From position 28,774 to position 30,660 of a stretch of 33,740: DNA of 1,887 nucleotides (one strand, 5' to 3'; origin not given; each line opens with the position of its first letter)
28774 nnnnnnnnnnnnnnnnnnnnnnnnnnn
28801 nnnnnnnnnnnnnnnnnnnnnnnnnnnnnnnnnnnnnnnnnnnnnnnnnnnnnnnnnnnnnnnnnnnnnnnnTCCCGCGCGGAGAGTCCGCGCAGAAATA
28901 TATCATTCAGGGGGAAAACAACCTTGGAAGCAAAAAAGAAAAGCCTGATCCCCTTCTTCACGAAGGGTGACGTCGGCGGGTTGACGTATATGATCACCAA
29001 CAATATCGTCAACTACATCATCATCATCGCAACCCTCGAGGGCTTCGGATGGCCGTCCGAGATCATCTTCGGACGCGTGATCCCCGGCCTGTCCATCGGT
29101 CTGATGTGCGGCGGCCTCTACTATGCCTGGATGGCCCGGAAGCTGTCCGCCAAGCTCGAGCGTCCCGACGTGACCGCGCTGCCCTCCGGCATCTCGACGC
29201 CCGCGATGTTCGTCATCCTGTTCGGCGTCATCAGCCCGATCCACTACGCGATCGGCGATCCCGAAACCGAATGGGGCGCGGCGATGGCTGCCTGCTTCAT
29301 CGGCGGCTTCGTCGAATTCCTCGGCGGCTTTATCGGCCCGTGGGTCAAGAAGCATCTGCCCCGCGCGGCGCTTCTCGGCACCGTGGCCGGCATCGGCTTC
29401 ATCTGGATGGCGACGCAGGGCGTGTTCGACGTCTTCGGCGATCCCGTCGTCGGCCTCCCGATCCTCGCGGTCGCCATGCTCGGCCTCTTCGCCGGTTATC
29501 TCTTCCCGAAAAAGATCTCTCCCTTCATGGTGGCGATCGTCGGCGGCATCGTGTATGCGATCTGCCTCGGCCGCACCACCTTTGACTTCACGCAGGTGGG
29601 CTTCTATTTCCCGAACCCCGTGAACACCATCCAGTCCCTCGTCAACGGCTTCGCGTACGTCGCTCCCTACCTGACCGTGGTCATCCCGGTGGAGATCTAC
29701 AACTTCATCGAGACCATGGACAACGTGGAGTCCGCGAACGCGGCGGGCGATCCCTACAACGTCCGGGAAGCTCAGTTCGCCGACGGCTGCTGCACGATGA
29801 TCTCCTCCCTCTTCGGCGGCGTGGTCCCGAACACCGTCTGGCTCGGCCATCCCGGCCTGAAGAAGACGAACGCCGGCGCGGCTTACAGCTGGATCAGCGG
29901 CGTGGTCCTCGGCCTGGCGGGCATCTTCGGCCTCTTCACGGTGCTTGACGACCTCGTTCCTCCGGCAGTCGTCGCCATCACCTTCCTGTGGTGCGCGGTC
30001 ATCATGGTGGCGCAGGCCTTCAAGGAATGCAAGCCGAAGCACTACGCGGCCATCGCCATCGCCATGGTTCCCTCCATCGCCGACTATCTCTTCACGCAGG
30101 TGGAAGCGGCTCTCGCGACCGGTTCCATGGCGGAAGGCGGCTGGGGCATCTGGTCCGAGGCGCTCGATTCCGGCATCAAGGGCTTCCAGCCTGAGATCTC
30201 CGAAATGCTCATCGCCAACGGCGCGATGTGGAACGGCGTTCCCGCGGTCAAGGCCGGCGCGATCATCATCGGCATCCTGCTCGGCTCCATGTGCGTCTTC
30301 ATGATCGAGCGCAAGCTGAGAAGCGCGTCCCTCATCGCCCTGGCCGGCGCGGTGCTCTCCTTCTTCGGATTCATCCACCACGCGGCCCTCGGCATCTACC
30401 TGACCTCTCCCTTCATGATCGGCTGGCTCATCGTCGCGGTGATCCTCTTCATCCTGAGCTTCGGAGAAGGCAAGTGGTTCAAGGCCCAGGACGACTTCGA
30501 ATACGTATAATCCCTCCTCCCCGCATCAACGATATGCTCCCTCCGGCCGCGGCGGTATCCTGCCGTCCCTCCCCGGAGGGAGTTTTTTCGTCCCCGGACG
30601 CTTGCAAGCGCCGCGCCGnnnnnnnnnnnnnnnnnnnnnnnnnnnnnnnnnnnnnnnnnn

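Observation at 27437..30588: Non-pyrrolysine MtmB-family methyltransferase paired only with a permease, under a perfect consensus promoter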

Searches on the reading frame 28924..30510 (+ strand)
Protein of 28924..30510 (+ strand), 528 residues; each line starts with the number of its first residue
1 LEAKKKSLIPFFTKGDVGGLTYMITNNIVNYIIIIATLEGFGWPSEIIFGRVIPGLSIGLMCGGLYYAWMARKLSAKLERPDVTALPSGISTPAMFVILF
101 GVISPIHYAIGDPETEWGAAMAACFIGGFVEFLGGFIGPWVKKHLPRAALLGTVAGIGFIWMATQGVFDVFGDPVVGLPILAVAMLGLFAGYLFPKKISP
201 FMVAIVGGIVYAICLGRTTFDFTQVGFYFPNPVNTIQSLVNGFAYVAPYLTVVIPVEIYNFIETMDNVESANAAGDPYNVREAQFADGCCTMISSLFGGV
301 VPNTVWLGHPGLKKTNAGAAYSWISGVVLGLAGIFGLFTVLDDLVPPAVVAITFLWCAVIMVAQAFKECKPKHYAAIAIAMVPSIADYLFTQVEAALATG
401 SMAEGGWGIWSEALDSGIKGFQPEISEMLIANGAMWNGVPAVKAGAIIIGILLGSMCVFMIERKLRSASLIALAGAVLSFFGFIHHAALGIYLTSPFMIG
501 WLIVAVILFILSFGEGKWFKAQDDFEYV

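Call 4: search_protein_families(library=pfam, proteins=[window:28924-30510:+], max_evalue=0.01)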
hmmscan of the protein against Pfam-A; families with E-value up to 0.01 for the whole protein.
window:28924-30510:+ (528 aa): 0 families

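Call 5: search_protein_families(library=ncbifam, proteins=[window:28924-30510:+], max_evalue=0.01)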
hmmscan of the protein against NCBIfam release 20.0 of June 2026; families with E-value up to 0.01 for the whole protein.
window:28924-30510:+ (528 aa): 0 families

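Call 8: search_protein_families(library=pfam, proteins=[window:28924-30510:+], max_evalue=10)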
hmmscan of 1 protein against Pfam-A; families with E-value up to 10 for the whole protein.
window:28924-30510:+ (528 aa): 1 family
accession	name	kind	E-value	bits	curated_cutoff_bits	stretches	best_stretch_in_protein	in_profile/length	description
PF07698.17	7TM-7TMR_HD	-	6.3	7.1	29.4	2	180-217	83-120/190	7TM receptor with intracellular HD hydrolase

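Call 22: find_homologous_proteins(query=window:28924-30510:+, max_evalue=0.001)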
Query window:28924-30510:+ (528 aa): 1671 proteins with E <= 0.001 among 8000 candidates; the best 120 are listed.
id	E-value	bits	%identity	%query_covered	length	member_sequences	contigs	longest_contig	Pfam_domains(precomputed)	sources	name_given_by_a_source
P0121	0.0e+0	1108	93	100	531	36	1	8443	-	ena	-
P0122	0.0e+0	1091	93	100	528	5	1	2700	-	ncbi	-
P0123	0.0e+0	1071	90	100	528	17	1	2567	-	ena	-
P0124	0.0e+0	1065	90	100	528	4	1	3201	-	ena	-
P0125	0.0e+0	1048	89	100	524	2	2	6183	-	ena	-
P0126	0.0e+0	1045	88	100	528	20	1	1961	-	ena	-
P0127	0.0e+0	1043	87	100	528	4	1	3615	-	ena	-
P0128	0.0e+0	1038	89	100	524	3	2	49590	-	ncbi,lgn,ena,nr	ncbi:MAG: xanthine/uracil/vitamin C permease [Ruminococcaceae bacterium]|nr:xanthine/uracil/vitamin 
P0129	0.0e+0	1037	87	100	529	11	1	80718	-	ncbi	-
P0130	0.0e+0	1020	85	99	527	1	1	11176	-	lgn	-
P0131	0.0e+0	1019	84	99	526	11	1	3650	-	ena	-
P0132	0.0e+0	1018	84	99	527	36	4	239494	-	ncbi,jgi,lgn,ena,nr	ncbi:MAG: xanthine/uracil/vitamin C permease [Lachnospiraceae bacterium]|nr:xanthine/uracil/vitamin 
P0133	5.7e-298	1007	84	100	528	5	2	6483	-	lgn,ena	-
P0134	8.6e-288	974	82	99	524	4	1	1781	-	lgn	-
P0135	7.8e-287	971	81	99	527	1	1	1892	-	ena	-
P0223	7.0e-235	799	66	99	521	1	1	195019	-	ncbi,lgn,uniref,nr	ncbi:putative MFS transporter, AGZA family, xanthine/uracil permease [Desulfonispora thiosulfatigene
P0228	1.8e-234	798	67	99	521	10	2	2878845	-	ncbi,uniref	ncbi:xanthine/uracil/vitamin C permease [Clostridium paraputrificum]|uniref:xanthine/uracil/vitamin 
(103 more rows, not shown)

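Call 23: search_solved_structures(query=window:28924-30510:+, max_evalue=10, show_alignments=2)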
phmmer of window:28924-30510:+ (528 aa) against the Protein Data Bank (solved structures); distinct sequences matched with E-value up to 10: 0.

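Call 24: find_encoding_contigs(protein=P0228, flank=8000, max_places=1)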
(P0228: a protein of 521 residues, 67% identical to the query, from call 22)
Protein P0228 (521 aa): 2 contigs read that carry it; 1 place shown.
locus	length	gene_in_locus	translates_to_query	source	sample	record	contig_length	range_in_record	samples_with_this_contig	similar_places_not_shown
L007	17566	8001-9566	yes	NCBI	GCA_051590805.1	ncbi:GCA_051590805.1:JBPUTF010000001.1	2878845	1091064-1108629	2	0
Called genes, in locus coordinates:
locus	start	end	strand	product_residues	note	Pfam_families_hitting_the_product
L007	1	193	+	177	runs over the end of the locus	PF14242:DUF4342 (weak)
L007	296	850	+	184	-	-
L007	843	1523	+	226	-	PF00072:Response_reg, PF00486:Trans_reg_C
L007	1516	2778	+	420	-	PF00512:HisKA, PF02518:HATPase_c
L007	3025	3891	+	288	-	PF01545:Cation_efflux, PF16916:ZT_dimer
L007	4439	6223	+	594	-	PF01979:Amidohydro_1, PF07969:Amidohydro_3 (faint), PF13382:Adenine_deam_C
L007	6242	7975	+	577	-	PF01979:Amidohydro_1, PF07969:Amidohydro_3 (weak), PF13382:Adenine_deam_C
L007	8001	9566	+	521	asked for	-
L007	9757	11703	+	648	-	PF14873:BNR_assoc_N (faint), PF24893:DUF7743 (faint), PF01835:MG2 (faint), PF00404:Dockerin_1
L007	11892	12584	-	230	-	PF25087:GMPPB_C (faint), PF00132:Hexapep (weak), PF25084:LbH_EIF2B (weak)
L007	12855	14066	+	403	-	PF00890:FAD_binding_2 (weak), PF01134:GIDA (faint), PF01266:DAO (faint), PF01946:Thi4 (faint), PF03486:HI0933_like, PF07992:Pyr_redox_2 (faint), PF12831:FAD_oxidored, PF22780:HI0933_like_1st, +1 more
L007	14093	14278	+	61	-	PF13302:Acetyltransf_3 (weak)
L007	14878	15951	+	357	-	PF01381:HTH_3, PF12844:HTH_19, PF13443:HTH_26, PF13560:HTH_31, PF14559:TPR_19 (faint), PF07719:TPR_2 (faint)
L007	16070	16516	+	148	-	PF00583:Acetyltransf_1, PF13302:Acetyltransf_3 (weak), PF13673:Acetyltransf_10, PF13420:Acetyltransf_4 (weak), PF13508:Acetyltransf_7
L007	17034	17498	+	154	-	PF00903:Glyoxalase (faint), PF12681:Glyoxalase_2, PF22677:Ble-like_N (weak)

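Call 25: find_encoding_contigs(protein=P0223, flank=8000, max_places=1)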
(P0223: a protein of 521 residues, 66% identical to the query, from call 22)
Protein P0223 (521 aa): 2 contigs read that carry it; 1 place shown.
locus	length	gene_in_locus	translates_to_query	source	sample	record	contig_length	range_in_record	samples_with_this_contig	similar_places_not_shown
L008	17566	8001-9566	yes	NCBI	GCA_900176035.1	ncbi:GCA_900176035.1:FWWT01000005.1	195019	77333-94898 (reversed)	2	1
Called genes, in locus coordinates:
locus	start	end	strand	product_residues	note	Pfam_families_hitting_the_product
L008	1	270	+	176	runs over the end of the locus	PF02663:FmdE, PF01258:zf-dskA_traR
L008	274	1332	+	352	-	PF01032:FecCD, PF00950:ABC-3 (weak)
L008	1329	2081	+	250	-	PF02463:SMC_N (weak), PF00005:ABC_tran, PF13304:AAA_21 (faint)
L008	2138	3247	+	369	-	PF01497:Peripla_BP_2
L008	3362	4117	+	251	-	PF07833:Cu_amine_oxidN1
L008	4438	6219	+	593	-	PF01979:Amidohydro_1, PF07969:Amidohydro_3 (faint), PF13382:Adenine_deam_C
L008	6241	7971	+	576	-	PF01979:Amidohydro_1, PF07969:Amidohydro_3 (weak), PF13382:Adenine_deam_C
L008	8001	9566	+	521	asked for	-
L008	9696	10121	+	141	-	PF00583:Acetyltransf_1, PF13673:Acetyltransf_10, PF13444:Acetyltransf_5 (faint), PF13508:Acetyltransf_7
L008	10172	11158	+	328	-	PF01625:PMSR, PF01641:SelR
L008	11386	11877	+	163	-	PF13463:HTH_27 (faint), PF22381:Staph_reg_Sar_Rot, PF12802:MarR_2, PF01047:MarR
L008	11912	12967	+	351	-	PF25919:BSH_CusB (faint), PF00364:Biotin_lipoyl (faint), PF25917:BSH_RND, PF25973:BSH_CzcB, PF25984:BSH_YknX, PF25881:HH_YBHG (weak), PF25990:Beta-barrel_YknX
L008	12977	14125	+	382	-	PF12698:ABC2_membrane_3, PF01061:ABC2_membrane (weak)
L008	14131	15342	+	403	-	PF12698:ABC2_membrane_3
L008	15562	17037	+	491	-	PF02696:SelO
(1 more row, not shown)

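Call 26: find_encoding_contigs(protein=P0132, flank=8000, max_places=2)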
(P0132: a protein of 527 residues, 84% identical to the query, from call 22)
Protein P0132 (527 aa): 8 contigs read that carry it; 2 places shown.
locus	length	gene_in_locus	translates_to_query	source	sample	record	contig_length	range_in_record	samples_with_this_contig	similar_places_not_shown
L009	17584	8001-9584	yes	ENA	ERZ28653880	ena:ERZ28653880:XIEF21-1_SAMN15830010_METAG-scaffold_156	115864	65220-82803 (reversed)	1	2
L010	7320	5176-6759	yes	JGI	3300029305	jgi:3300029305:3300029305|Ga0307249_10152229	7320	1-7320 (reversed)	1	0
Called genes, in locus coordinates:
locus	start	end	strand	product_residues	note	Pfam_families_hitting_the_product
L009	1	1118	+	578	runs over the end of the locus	PF16126:DUF4838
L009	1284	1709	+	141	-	PF03596:Cad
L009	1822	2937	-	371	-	PF01208:URO-D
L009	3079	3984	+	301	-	PF02311:AraC_binding, PF12833:HTH_18, PF00165:HTH_AraC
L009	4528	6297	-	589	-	PF02690:Na_Pi_cotrans, PF01895:PhoU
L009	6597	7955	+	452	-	PF05369:MtmB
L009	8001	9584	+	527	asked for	-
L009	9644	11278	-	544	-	PF08448:PAS_4, PF00512:HisKA, PF02518:HATPase_c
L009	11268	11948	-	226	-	PF00072:Response_reg, PF00486:Trans_reg_C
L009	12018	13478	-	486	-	PF08903:DUF1846, PF20921:DUF1846_C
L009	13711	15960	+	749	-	PF06480:FtsH_ext, PF00004:AAA, PF17862:AAA_lid_3, PF01434:Peptidase_M41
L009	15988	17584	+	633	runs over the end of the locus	PF01541:GIY-YIG, PF27096:UvrC_M, PF02151:UVR, PF22920:UvrC_RNaseH, PF08459:UvrC_RNaseH_dom, PF12826:HHH_2 (weak), PF14520:HHH_5 (weak)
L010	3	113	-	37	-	?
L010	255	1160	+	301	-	PF02311:AraC_binding, PF12833:HTH_18, PF00165:HTH_AraC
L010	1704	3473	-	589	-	PF02690:Na_Pi_cotrans, PF01895:PhoU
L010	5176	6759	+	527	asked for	-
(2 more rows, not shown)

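Call 48: search_protein_families(library=ncbifam, proteins=[L007:4439-6223:+, L007:6242-7975:+, L009:1822-2937:-], max_evalue=0.00001)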
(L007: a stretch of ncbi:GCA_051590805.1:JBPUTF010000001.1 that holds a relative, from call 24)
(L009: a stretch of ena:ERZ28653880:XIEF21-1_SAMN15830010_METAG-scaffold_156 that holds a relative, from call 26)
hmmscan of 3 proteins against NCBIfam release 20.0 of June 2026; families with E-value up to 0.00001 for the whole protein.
L007:4439-6223:+ (594 aa): 40 families (the best 25 are shown)
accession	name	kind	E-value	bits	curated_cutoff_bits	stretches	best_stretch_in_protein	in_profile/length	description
TIGR01178.1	ade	equivalog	1.5e-116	390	472.5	1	24-580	3-546/552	adenine deaminase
NF007457.0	PRK10027.1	equivalog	5.1e-81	272.6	768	1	6-578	15-576/588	adenine deaminase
NF011990.0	PRK15446.2-6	subfamily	2.5e-17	62.7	233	2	281-362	302-384/390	alpha-D-ribose 1-methylphosphonate 5-triphosphate diphosphatase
NF051886.1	XaaProDiPepCaul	equivalog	1.3e-15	57.4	500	1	274-351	309-382/398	Xaa-Pro dipeptidase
NF006056.0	PRK08204.1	subfamily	7.9e-15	54.6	391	1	23-85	5-67/449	hypothetical protein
TIGR02318.1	phosphono_phnM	equivalog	4.8e-14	52.1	390.55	1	281-360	295-375/376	phosphonate metabolism protein PhnM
NF005557.0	PRK07228.1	equivalog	1.7e-12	46.8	522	1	23-85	3-65/445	5'-deoxyadenosine deaminase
NF009941.0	PRK13404.1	subfamily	2.4e-11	43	647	1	23-89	6-67/478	dihydropyrimidinase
NF006689.0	PRK09237.1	equivalog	1.2e-10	40.6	371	1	23-85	5-66/383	amidohydrolase/deacetylase family metallohydrolase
NF011986.0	PRK15446.2-2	equivalog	2.2e-10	39.9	465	1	286-361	303-378/406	alpha-D-ribose 1-methylphosphonate 5-triphosphate diphosphatase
TIGR02033.1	D-hydantoinase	equivalog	3.2e-10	39.6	393.25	1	25-108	3-89/454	dihydropyrimidinase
NF009686.0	PRK13207.1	subfamily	8.5e-10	38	354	0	22-110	69-159/569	urease subunit alpha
NF006688.0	PRK09236.1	equivalog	9.1e-10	37.9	535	1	23-109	4-91/444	dihydroorotase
TIGR01224.1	hutI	equivalog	2.1e-09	36.7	298.15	1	40-85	3-49/377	imidazolonepropionase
TIGR03178.1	allantoinase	equivalog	3.7e-09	35.9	357.85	1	29-84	7-59/441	allantoinase AllB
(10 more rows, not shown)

L007:6242-7975:+ (577 aa): 40 families (the best 25 are shown)
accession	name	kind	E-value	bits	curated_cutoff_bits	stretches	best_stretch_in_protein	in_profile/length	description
TIGR01178.1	ade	equivalog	4.2e-189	629.6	472.5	1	21-572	2-550/552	adenine deaminase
NF007457.0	PRK10027.1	equivalog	1.5e-137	459.3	768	1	2-575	13-585/588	adenine deaminase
TIGR02318.1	phosphono_phnM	equivalog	6.7e-14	51.6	390.55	1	294-349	319-375/376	phosphonate metabolism protein PhnM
NF009941.0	PRK13404.1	subfamily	3.9e-13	48.9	647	1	20-80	5-65/478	dihydropyrimidinase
NF011990.0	PRK15446.2-6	subfamily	5.7e-13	48.3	233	1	296-352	327-385/390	alpha-D-ribose 1-methylphosphonate 5-triphosphate diphosphatase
NF006689.0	PRK09237.1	equivalog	8.8e-12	44.3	371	1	20-101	4-90/383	amidohydrolase/deacetylase family metallohydrolase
NF006056.0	PRK08204.1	subfamily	2.6e-11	42.9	391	1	21-81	5-70/449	hypothetical protein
NF011984.0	PRK15446.1-5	equivalog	3.2e-11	42.7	260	1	288-349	316-378/379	alpha-D-ribose 1-methylphosphonate 5-triphosphate diphosphatase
TIGR03178.1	allantoinase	equivalog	4e-11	42.4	357.85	1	20-79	1-61/441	allantoinase AllB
NF011989.0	PRK15446.2-5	equivalog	6.1e-11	41.7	565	1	241-352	277-380/385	alpha-D-ribose 1-methylphosphonate 5-triphosphate diphosphatase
NF011983.0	PRK15446.1-4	equivalog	6.4e-11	41.8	486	0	292-349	320-378/379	alpha-D-ribose 1-methylphosphonate 5-triphosphate diphosphatase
NF051886.1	XaaProDiPepCaul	equivalog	1.1e-10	41.2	500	0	283-332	324-374/398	Xaa-Pro dipeptidase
NF004839.0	PRK06189.1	equivalog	7.4e-10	38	631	1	20-79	4-64/451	allantoinase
NF006560.0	PRK09061.1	subfamily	1.8e-09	36.4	340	1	17-79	24-88/517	amidohydrolase family protein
TIGR02033.1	D-hydantoinase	equivalog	2.9e-09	36.4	393.25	1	22-82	2-64/454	dihydropyrimidinase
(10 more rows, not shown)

L009:1822-2937:- (371 aa): 0 families

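Call 49: predict_structure(alignment_id=A2)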
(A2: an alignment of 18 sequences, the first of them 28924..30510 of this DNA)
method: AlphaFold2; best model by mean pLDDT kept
length: 528 residues; sequences in the alignment: 18
mean_pLDDT: 69.3   pTM: 0.68
mean pLDDT of the five models: 69.3, 62.4, 61.4, 59.9, 54.0
residues with pLDDT >= 90: 63; 70-90: 208; 50-70: 185; < 50: 72
segments of 3 or more residues with pLDDT < 50: 1-7, 163-195, 197-201, 432-442, 522-528
pLDDT, mean of each block of 10 residues (from residue 1): 42 71 75 79 87 92 93 90 84 75 75 88 91 81 60 53 44 43 44 45 52 54 74 80 80 75 81 88 91 92 78 79 88 83 58 51 51 53 57 62 55 65 66 48 58 65 75 81 63 65 76 65 43
secondary structure, 60 per line:
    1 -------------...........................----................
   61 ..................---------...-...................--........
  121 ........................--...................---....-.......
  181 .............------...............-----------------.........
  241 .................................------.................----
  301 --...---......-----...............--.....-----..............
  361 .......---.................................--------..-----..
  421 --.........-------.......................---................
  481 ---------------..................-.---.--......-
elements in order: H14-40 H45-78 E88-90 H92-110 H113-144 H147-165 H169-172 H174-193 H200-214 H232-273 H280-296 E303-305 H309-314 H320-334 H337-341 H347-367 H371-403 H423-431 H439-461 H465-480 H496-513 H522-527

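Call 54: fold_search(model_id=the predicted structure, library=pdb)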
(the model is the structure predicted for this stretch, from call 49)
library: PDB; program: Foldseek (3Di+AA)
matches with E <= 10: 402; with E <= 0.001: 69
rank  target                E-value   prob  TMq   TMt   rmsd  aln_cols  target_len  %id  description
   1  6ki1_B                7.5e-07  1.00  0.48  0.61   6.3       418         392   16  The transmembrane domain of a cyanobacterium bicarbonate transporter BicA (released 2019-11-20)
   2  5da0_A                7.2e-06  1.00  0.38  0.42  13.5       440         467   18  Structure of the the SLC26 transporter SLC26Dg in complex with a nanobody (released 2015-09-09)
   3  8tem_A                8.2e-06  1.00  0.45  0.47  14.4       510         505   12  Cryo-EM structure of Arabidopsis thaliana Bor1 mutant (R637E/E641R/R643E) in the inward-facing conformation in lauryl  (released 2024-07-10)
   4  6ki1_A                1.0e-05  1.00  0.49  0.64   5.8       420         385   18  The transmembrane domain of a cyanobacterium bicarbonate transporter BicA (released 2019-11-20)
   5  9nf7_A                1.1e-05  1.00  0.49  0.41  15.8       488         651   16  cryo-EM structure of Serendipita indica sulfate transporter SiSulT in sulphate bound state (released 2026-03-11)
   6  5iof_A                1.1e-05  1.00  0.37  0.49  10.7       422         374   18  Structure of the transmembrane domain of the transporter SLC26Dg (released 2016-03-16)
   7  8jez_A                1.6e-05  1.00  0.49  0.51  14.4       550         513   13  Human sodium-dependent vitamin C transporter 1 in an apo inward-open state (released 2024-06-19)
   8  9mos_A                1.9e-05  1.00  0.38  0.42  11.2       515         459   12  Band 3 IF1/IF2 (released 2025-12-10)
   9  8ys8_B                2.0e-05  1.00  0.45  0.36   8.9       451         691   12  The Cyro-EM Structure of human SLC26A3 with non-specific inhibitor Tenidap (released 2025-09-24)
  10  8yr9_A                2.3e-05  1.00  0.50  0.39   8.0       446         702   12  the Cyro-EM Structure of human SLC26A3 (released 2025-09-24)
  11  5xls                  2.6e-05  1.00  0.44  0.54   9.0       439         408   16  Crystal structure of UraA in occluded conformation (released 2017-07-05)
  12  8ys8_A                2.7e-05  1.00  0.41  0.33   9.5       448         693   13  The Cyro-EM Structure of human SLC26A3 with non-specific inhibitor Tenidap (released 2025-09-24)
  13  7xuj_A                3.0e-05  1.00  0.46  0.36   8.5       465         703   13  Human SLC26A3 in complex with UK5099 (released 2023-05-24)
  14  8yr9_B                3.2e-05  1.00  0.48  0.38   8.2       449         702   13  the Cyro-EM Structure of human SLC26A3 (released 2025-09-24)
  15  8omz_A                4.4e-05  1.00  0.40  0.50  11.1       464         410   14  Wide inward-open unliganded UraA in complex with a conformation-selective synthetic nanobody (released 2024-04-10)
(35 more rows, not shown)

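Call 58: find_related_loci(query=A2, collection=metagenome_contigs, flank=7000)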
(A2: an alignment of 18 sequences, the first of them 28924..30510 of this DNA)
Query A2 (528 aa) in metagenome_contigs; peptide patterns used: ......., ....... (x = any residue, [..] = any of these).
600 stretches matched a pattern (row limit reached: there are more); 234 encode a relative of the query (tblastn E <= 1e-3); the best 80 are kept; 80 distinct loci.
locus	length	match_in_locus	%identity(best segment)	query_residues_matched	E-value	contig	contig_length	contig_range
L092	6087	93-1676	94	1-528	0e+0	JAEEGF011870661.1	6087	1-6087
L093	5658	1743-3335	93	1-528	0e+0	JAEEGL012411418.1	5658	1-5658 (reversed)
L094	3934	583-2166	93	1-528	0e+0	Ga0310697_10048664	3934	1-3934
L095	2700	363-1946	93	1-528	0e+0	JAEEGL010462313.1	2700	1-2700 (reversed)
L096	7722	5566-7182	79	4-528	0e+0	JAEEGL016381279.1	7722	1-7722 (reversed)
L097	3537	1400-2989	79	1-528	0e+0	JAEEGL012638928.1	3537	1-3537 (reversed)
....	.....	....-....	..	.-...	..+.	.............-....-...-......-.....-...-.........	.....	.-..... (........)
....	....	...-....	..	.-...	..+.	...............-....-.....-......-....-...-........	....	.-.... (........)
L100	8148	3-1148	98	147-528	0e+0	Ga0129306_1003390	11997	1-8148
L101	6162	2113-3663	69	6-528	0e+0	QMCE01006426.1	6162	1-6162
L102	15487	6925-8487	68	2-528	0e+0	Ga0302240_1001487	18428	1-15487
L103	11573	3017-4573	70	4-528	0e+0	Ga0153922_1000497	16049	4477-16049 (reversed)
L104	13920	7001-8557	70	4-528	0e+0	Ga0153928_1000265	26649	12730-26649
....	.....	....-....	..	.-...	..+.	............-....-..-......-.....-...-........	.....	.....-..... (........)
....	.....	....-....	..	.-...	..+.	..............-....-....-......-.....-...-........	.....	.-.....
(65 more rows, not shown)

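Call 66: search_solved_structures(query=L007:4439-6223:+, max_evalue=1e-10)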
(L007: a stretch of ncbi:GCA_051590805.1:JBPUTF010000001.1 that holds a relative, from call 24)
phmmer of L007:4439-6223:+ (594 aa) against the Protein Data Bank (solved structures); distinct sequences matched with E-value up to 1e-10: 1.
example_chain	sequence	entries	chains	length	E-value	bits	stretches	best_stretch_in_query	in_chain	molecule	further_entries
3nqb_A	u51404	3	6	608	1.6e-75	258.1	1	11-547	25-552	Adenine deaminase 2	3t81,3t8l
